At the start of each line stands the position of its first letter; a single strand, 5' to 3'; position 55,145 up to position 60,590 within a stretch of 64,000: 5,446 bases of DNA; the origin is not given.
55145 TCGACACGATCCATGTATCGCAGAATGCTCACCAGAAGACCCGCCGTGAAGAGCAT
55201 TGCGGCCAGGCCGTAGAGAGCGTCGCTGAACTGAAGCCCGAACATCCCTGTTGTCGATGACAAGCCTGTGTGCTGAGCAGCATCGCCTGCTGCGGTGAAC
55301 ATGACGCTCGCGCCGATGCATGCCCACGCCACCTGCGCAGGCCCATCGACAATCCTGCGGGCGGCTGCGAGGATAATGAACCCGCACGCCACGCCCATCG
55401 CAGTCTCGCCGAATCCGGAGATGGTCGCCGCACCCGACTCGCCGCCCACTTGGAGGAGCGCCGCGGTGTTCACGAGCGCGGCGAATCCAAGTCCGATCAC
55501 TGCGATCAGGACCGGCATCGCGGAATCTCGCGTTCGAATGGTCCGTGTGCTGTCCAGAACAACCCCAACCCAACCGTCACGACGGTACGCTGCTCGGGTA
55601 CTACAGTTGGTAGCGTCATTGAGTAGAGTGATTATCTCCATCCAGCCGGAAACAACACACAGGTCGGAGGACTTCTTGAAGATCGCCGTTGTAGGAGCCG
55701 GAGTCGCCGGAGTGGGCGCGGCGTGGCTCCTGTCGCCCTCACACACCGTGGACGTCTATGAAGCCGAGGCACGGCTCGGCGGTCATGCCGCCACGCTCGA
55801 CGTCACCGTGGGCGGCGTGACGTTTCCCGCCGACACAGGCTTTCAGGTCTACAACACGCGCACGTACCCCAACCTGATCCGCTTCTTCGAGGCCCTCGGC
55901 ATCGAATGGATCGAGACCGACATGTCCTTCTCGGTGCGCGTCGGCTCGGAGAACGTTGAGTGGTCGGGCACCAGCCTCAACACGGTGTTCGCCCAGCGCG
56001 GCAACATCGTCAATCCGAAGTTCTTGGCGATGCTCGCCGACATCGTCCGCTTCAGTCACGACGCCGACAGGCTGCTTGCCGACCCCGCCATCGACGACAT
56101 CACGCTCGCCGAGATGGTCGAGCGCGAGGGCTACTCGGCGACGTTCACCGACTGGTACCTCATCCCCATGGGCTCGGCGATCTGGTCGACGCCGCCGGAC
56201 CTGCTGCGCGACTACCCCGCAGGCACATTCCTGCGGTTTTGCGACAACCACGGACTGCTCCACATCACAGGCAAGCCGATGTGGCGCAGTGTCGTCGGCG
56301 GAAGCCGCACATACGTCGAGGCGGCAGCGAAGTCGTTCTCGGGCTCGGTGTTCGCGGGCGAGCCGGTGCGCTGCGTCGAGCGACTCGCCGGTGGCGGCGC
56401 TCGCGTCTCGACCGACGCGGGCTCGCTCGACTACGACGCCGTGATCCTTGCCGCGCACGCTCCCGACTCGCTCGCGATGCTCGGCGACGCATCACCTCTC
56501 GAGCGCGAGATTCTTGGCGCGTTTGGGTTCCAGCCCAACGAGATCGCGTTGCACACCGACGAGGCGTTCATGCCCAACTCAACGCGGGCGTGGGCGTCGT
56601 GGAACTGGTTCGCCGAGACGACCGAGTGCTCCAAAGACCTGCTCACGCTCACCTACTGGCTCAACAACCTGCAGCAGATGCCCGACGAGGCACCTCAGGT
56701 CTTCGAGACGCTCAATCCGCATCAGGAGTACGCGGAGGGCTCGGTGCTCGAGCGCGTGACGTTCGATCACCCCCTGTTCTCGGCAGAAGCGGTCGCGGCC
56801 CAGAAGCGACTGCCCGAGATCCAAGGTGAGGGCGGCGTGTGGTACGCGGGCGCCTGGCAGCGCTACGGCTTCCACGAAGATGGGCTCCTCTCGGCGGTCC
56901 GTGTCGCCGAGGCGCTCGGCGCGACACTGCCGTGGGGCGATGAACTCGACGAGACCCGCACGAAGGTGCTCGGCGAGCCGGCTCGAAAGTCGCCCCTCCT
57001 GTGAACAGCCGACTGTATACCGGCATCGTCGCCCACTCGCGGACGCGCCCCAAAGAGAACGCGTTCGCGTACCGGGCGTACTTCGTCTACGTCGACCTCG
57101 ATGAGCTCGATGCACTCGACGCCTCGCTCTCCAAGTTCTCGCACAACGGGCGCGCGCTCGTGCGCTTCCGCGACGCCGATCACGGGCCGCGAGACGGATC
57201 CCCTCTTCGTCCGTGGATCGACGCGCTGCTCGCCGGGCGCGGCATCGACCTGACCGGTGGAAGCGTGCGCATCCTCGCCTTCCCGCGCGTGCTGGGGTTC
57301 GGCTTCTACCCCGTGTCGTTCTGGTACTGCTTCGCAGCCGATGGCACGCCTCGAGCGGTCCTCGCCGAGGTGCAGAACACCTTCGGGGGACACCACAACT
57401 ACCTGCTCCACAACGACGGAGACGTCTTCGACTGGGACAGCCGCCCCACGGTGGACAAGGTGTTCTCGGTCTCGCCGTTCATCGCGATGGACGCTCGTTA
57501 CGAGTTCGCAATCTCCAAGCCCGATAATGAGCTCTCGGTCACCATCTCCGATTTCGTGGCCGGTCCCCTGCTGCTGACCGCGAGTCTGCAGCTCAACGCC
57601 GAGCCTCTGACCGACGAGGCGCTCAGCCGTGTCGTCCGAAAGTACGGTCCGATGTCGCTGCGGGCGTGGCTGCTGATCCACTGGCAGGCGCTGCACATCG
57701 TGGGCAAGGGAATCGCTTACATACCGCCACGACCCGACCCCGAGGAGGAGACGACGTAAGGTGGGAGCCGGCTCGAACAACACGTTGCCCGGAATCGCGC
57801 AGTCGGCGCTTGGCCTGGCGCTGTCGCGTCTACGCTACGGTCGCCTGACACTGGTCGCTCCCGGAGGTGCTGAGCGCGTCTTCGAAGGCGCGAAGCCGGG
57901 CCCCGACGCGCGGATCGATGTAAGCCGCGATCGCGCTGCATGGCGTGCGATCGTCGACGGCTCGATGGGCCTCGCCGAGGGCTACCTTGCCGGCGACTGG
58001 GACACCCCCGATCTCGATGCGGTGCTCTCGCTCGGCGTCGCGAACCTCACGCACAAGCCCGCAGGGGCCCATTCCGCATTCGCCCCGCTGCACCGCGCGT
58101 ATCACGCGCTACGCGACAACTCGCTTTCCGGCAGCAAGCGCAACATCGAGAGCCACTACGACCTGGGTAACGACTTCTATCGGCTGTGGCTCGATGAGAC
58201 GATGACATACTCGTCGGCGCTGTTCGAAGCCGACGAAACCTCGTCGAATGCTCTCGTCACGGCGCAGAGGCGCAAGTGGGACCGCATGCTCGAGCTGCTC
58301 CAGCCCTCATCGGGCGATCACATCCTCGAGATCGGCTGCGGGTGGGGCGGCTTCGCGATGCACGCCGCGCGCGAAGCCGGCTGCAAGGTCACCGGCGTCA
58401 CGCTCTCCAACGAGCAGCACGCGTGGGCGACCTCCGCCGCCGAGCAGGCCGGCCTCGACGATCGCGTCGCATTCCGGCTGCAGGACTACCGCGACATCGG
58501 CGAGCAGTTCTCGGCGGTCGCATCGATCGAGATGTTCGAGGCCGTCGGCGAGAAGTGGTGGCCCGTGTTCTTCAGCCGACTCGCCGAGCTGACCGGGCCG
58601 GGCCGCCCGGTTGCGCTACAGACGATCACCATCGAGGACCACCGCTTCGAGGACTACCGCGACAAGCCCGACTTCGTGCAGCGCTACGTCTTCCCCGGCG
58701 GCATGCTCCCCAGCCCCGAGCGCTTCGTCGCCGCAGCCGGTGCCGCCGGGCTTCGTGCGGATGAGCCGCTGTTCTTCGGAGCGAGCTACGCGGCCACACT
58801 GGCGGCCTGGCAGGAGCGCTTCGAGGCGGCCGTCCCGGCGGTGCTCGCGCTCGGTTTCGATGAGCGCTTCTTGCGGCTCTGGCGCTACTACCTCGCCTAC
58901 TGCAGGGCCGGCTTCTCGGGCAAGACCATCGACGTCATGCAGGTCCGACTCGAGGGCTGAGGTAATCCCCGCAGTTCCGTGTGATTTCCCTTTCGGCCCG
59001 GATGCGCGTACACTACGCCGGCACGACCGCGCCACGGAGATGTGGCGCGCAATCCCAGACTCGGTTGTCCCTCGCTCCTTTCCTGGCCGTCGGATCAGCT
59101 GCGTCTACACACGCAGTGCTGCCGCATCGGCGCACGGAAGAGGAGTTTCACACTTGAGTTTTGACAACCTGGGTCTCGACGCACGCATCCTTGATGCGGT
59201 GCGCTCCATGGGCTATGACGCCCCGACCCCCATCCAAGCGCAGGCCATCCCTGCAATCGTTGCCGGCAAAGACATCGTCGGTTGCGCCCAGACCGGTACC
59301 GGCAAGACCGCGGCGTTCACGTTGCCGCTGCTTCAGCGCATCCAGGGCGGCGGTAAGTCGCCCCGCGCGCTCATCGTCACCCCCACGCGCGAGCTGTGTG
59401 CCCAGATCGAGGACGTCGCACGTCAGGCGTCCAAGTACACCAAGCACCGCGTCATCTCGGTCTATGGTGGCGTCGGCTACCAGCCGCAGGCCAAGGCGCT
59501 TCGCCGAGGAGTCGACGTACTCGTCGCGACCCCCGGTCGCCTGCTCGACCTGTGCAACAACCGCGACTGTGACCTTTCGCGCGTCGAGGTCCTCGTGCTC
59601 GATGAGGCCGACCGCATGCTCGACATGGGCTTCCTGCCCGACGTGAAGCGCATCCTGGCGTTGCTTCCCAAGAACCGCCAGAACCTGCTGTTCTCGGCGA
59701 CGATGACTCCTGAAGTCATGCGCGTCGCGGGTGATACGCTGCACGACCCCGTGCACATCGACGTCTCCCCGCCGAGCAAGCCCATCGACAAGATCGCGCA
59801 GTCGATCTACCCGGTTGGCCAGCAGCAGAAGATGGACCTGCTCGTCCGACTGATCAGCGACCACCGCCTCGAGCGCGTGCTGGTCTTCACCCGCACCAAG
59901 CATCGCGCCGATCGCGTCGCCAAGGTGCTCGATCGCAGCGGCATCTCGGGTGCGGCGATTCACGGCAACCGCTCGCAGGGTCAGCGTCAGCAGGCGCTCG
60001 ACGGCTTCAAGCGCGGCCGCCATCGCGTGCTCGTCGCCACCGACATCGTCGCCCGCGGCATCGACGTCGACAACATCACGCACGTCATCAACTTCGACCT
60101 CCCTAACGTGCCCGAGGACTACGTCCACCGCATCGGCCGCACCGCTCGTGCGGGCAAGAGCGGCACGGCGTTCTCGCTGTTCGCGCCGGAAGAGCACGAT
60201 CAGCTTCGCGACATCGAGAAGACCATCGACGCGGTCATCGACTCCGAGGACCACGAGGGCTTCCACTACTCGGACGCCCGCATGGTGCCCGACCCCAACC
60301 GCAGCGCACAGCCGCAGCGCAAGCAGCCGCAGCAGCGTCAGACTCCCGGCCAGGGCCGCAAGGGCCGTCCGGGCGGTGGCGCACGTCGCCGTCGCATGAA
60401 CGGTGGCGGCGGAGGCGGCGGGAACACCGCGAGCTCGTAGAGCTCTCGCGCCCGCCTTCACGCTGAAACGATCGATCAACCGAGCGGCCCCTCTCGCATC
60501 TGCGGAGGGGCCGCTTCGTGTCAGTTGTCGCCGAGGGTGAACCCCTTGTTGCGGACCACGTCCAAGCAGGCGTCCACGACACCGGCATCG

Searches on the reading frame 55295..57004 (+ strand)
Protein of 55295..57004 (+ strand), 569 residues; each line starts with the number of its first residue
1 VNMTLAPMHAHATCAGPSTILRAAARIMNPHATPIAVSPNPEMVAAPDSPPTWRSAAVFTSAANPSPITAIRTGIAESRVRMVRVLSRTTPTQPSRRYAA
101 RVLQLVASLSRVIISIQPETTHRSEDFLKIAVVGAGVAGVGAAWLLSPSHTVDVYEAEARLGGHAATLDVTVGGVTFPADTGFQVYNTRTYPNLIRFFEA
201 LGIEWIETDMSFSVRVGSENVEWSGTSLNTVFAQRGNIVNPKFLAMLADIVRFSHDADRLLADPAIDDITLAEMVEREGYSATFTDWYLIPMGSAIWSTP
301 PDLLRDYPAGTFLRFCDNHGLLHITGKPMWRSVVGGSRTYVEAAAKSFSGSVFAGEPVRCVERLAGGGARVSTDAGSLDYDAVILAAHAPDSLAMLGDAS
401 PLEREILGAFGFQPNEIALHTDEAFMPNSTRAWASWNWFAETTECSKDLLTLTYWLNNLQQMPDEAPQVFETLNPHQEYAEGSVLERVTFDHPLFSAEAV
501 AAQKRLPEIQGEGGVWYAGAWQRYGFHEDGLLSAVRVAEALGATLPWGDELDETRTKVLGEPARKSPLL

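Call 18: search_protein_families(library=pfam, proteins=[window:55295-57004:+], max_evalue=0.00001)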
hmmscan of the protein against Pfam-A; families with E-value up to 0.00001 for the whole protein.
window:55295-57004:+ (569 aa): 3 families
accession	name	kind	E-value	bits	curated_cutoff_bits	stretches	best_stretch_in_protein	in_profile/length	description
PF01593.30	Amino_oxidase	-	3.6e-17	63.2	19.8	1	138-430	2-300/443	Flavin containing amine oxidoreductase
PF13450.12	NAD_binding_8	-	4.2e-13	49.8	21.9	1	132-201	1-68/68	NAD(P)-binding Rossmann-like domain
PF01266.30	DAO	-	5.6e-07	29.8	27.9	0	129-165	1-38/353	FAD dependent oxidoreductase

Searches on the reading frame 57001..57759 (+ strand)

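Call 58: search_protein_families(library=pfam, proteins=[window:57001-57759:+], max_evalue=0.0001)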
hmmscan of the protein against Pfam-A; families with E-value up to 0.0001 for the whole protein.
window:57001-57759:+ (252 aa): 1 family
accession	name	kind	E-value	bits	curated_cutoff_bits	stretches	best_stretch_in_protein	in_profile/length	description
PF07103.16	DUF1365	-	4.7e-69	233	25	1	5-242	1-231/235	Protein of unknown function (DUF1365)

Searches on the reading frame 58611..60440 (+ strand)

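Call 18: search_protein_families(library=pfam, proteins=[window:58611-60440:+], max_evalue=0.00001)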
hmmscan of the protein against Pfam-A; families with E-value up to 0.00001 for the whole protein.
window:58611-60440:+ (609 aa): 3 families
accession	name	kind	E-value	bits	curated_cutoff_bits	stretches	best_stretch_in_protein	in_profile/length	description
PF00270.35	DEAD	-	1.3e-51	175.1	26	1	206-370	1-165/167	DEAD/DEAH box helicase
PF00271.37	Helicase_C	-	3.3e-34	117.9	23.5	1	406-515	1-110/110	Helicase conserved C-terminal domain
PF04851.21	ResIII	-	1.7e-06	28.5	22.5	1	207-365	6-162/164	Type III restriction enzyme, res subunit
